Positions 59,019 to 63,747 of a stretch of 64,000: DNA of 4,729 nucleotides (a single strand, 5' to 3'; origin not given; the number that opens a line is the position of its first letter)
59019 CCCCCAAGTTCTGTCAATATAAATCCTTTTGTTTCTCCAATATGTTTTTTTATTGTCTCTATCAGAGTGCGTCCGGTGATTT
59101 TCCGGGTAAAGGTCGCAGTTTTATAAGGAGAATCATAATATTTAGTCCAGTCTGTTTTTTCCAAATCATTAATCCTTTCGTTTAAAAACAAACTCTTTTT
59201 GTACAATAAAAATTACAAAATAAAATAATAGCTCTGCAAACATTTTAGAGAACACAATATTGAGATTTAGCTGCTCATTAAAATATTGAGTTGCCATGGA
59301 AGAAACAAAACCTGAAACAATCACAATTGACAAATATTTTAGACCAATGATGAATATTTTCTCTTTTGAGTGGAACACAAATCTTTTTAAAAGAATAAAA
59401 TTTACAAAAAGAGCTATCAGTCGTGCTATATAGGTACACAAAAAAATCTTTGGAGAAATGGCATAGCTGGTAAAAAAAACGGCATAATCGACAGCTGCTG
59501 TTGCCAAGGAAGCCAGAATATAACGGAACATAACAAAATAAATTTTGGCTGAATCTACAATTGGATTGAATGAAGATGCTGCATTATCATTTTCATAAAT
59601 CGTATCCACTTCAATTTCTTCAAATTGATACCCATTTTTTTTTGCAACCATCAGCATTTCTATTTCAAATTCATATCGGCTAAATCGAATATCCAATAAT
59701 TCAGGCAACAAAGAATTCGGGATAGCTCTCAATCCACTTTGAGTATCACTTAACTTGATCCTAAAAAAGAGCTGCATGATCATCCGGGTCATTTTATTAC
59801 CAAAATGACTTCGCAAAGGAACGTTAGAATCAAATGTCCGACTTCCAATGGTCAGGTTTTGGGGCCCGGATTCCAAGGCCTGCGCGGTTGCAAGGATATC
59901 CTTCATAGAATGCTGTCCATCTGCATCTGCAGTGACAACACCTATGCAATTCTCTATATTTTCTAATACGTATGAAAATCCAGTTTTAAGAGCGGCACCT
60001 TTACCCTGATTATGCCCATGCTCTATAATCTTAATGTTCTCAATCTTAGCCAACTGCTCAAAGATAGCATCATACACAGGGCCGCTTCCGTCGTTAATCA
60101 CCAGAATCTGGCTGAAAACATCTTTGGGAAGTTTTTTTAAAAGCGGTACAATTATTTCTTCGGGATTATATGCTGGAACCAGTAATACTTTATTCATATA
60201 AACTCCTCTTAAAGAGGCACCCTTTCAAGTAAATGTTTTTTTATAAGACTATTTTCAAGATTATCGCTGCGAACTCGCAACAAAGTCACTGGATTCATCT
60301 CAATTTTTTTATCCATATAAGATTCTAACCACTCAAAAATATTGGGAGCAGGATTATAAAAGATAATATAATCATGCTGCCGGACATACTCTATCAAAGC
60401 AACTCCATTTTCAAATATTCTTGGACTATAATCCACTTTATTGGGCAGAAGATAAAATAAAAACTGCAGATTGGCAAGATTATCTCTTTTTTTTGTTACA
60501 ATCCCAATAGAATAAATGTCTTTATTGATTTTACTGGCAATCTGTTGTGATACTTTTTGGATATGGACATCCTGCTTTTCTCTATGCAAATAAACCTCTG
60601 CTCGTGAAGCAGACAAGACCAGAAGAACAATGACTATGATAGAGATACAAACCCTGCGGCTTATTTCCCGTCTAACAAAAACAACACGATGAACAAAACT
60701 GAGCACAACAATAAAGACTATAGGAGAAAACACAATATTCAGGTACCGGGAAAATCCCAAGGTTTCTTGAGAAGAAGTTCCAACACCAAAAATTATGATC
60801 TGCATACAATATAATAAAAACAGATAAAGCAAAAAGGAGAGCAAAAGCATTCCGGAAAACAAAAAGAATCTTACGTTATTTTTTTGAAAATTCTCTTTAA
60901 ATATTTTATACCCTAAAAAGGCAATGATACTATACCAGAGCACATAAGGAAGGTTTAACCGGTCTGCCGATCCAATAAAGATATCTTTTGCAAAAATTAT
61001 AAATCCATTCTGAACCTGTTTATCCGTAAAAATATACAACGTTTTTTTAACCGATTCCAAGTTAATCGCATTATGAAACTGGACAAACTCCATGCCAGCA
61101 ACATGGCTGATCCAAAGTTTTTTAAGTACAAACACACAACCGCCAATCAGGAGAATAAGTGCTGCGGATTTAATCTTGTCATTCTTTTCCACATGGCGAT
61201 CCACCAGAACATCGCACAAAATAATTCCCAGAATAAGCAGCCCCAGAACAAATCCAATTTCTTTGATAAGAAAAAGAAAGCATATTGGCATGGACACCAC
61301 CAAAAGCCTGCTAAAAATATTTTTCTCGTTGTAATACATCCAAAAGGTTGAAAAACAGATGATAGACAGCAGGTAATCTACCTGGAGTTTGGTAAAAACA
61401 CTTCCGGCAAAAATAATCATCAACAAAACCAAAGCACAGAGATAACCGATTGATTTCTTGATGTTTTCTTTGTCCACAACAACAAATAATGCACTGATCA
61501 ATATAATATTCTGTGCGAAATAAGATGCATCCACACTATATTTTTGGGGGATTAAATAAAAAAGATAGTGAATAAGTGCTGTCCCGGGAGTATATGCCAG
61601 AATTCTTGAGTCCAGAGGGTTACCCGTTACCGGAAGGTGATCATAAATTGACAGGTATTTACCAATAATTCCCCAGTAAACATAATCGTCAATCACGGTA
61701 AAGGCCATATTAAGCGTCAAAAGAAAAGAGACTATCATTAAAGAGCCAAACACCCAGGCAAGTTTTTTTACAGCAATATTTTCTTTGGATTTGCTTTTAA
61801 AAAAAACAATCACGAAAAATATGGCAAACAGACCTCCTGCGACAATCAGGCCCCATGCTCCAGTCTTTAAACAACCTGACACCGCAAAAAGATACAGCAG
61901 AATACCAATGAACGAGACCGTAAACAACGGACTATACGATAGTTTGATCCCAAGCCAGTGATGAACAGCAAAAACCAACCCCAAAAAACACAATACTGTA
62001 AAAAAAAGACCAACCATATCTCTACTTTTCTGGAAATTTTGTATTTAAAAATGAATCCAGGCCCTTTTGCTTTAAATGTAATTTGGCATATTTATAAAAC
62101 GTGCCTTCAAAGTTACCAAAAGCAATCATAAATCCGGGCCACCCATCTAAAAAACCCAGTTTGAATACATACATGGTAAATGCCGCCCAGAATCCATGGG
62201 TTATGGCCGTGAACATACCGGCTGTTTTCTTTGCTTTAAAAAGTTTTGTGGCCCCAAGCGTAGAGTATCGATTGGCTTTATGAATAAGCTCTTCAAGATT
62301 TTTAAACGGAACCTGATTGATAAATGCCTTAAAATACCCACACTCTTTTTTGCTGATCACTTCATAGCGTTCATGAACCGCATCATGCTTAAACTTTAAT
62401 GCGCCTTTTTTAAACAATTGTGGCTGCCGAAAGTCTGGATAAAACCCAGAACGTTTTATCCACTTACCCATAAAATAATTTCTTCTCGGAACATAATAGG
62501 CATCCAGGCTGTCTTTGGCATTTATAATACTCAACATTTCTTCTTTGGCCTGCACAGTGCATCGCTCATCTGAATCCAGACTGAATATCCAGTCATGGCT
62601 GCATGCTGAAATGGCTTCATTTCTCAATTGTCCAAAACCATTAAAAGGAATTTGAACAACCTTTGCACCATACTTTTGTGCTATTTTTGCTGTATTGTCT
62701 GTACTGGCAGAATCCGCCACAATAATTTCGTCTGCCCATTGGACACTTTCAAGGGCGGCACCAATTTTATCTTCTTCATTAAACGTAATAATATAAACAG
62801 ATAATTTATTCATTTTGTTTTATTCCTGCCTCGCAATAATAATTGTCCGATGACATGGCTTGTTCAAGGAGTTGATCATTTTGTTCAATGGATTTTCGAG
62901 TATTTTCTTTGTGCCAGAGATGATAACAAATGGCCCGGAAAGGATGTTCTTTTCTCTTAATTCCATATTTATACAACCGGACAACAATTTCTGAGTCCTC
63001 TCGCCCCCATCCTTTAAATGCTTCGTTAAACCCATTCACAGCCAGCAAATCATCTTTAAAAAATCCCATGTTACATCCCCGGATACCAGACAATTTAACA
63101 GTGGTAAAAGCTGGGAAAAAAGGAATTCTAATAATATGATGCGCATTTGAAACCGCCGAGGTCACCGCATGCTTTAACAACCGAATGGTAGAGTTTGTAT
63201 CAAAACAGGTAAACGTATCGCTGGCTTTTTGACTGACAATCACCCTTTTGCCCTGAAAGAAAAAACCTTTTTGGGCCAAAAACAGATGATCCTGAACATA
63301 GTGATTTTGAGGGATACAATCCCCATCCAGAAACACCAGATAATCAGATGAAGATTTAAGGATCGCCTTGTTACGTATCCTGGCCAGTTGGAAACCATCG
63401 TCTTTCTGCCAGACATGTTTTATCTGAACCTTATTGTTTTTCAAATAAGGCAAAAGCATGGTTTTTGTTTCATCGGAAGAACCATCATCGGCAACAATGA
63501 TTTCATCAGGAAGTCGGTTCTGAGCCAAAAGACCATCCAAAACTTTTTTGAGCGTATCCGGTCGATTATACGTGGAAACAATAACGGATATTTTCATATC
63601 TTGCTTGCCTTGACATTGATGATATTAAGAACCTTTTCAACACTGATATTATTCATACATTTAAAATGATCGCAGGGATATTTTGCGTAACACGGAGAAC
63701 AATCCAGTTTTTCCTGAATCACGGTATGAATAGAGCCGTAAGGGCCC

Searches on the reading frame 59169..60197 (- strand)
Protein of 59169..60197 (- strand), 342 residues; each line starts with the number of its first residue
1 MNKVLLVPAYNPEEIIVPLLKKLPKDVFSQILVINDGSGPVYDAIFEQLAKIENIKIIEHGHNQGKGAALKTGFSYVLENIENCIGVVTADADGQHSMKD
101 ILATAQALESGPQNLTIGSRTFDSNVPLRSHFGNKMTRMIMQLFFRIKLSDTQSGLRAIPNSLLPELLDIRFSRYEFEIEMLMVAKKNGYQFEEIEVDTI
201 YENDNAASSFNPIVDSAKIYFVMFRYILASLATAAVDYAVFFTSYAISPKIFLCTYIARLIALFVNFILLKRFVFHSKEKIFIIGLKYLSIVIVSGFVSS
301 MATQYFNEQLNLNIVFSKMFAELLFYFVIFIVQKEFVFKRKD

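Call 49: search_protein_families(library=pfam, proteins=[window:59169-60197:-])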
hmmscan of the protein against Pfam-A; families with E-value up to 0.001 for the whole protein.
window:59169-60197:- (342 aa): 2 families
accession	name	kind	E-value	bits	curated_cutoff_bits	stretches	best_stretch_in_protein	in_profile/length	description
PF00535.33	Glycos_transf_2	-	5e-14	53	23.3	1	6-148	3-148/168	Glycosyl transferase family 2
PF04138.20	GtrA_DPMS_TM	-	2.3e-08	34.7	26.1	1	225-338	1-117/117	GtrA/DPMS, transmembrane domain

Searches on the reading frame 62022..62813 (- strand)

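Call 49: search_protein_families(library=pfam, proteins=[window:62022-62813:-])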
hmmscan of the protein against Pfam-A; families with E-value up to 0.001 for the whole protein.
window:62022-62813:- (263 aa): 1 family
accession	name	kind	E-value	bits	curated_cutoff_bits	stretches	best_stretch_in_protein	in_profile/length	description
PF00535.33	Glycos_transf_2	-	5e-22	79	23.3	1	5-128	1-132/168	Glycosyl transferase family 2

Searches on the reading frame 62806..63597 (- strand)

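Call 49: search_protein_families(library=pfam, proteins=[window:62806-63597:-])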
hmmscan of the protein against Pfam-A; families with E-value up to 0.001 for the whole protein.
window:62806-63597:- (263 aa): 5 families
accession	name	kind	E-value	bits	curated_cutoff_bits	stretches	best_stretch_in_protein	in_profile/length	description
PF00535.33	Glycos_transf_2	-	8.6e-24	84.8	23.3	1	4-124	1-121/168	Glycosyl transferase family 2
PF02709.20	Glyco_transf_7C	-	4.5e-14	52.3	23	1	169-230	16-78/78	N-terminal domain of galactosyltransferase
PF10111.15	Glyco_tranf_2_2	-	1.5e-13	51.3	27.3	1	20-96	16-94/276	Glycosyltransferase like family 2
PF13641.12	Glyco_tranf_2_3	-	1.6e-09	38.6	27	1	3-143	3-132/230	Glycosyltransferase like family 2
PF05679.22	CHGN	-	4.2e-05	23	23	1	177-230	430-480/512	Chondroitin N-acetylgalactosaminyltransferase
